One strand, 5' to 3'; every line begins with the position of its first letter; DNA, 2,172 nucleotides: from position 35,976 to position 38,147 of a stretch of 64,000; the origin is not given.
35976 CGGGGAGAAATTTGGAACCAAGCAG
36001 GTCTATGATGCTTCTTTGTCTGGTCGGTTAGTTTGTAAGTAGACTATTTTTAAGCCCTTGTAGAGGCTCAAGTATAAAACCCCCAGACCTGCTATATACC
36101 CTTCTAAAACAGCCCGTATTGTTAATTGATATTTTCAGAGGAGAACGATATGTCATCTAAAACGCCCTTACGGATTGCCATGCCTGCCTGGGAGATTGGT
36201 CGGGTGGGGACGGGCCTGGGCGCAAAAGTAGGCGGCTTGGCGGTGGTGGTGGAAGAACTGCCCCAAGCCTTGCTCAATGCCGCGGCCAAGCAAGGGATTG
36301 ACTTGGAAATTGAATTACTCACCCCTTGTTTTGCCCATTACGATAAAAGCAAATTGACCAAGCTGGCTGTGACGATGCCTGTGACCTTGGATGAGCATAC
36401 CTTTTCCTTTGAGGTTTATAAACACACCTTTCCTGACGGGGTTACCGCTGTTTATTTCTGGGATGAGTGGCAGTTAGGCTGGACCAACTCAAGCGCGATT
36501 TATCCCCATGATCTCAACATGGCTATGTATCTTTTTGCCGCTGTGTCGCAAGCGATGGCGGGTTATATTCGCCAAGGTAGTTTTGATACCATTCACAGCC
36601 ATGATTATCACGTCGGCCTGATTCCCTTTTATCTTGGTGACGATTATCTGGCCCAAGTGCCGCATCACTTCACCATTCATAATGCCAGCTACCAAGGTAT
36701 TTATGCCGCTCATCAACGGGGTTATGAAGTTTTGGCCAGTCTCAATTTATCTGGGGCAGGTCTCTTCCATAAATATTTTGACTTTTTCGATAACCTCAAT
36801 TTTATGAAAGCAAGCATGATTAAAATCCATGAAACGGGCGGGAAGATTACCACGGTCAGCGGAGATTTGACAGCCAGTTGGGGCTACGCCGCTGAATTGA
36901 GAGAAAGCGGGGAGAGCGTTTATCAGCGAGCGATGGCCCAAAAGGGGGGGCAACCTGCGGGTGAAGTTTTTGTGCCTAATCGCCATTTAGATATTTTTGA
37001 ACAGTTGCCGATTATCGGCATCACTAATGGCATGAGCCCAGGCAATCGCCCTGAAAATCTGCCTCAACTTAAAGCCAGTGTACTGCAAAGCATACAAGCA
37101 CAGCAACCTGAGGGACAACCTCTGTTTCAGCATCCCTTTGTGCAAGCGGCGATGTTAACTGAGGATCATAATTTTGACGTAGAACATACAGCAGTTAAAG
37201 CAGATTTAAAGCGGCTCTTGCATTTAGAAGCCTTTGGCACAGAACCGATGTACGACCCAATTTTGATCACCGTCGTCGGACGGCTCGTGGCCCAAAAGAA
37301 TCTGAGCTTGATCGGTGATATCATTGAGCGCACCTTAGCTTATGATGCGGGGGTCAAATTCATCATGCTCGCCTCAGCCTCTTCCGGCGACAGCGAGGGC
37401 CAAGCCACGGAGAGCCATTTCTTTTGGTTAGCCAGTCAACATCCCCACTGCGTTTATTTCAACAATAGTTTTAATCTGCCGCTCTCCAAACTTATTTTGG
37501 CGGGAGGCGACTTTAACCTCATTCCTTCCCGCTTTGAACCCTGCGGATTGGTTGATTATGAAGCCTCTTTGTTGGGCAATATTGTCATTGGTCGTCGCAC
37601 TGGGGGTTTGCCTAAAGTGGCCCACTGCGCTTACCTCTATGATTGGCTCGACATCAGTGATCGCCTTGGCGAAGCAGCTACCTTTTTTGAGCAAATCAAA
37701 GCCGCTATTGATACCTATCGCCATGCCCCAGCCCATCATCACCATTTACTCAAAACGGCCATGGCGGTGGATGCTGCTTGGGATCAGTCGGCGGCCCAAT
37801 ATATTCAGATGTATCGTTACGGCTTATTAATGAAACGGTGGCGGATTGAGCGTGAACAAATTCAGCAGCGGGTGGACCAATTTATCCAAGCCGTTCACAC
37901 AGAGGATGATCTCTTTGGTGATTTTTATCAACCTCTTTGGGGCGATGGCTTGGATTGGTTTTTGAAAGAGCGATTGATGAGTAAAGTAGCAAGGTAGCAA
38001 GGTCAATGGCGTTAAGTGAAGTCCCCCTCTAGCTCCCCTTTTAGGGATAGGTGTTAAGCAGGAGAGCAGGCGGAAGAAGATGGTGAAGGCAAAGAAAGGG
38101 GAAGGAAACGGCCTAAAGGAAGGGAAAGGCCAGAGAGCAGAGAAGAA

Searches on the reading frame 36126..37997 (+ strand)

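Call 52: search_protein_families(library=ncbifam, proteins=[window:36126-37997:+], max_evalue=1e-10)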
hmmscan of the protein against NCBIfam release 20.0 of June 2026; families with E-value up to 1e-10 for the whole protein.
window:36126-37997:+ (623 aa): 12 families
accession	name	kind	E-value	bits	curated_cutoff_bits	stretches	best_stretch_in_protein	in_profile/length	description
TIGR02095.1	glgA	subfamily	2.6e-58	197.8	328.45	2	348-564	265-475/477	glycogen/starch synthase, ADP-glucose type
NF001900.0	PRK00654.1-3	equivalog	5.3e-42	143.9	509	2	348-577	243-465/481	glycogen synthase GlgA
NF001898.0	PRK00654.1-1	equivalog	1.9e-41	142.2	603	2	348-564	264-473/477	glycogen synthase GlgA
NF001899.0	PRK00654.1-2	equivalog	7.5e-40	136.7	459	2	348-564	262-473/478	glycogen synthase GlgA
NF001903.0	PRK00654.2-2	equivalog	1.6e-39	135.9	616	2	349-565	269-477/482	glycogen synthase GlgA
NF001905.0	PRK00654.2-4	subfamily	9.2e-37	126.7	560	1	375-565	296-485/489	glycogen synthase GlgA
NF001901.0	PRK00654.1-5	equivalog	4.4e-34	117.8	649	1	368-566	307-491/502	glycogen synthase GlgA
NF010699.0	PRK14099.1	equivalog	2.4e-31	108.8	762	1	348-565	266-478/485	glycogen synthase GlgA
NF001904.0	PRK00654.2-3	equivalog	4.9e-26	91.4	577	1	358-564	276-472/475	glycogen synthase GlgA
NF001902.0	PRK00654.2-1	equivalog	4.8e-25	88.1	845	1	349-564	272-487/492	glycogen synthase GlgA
NF001906.0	PRK00654.2-5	equivalog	1.5e-20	73.6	870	1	375-565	298-482/485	glycogen synthase GlgA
NF010698.0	PRK14098.1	equivalog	3.5e-18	65.5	754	1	349-564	279-484/489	starch synthase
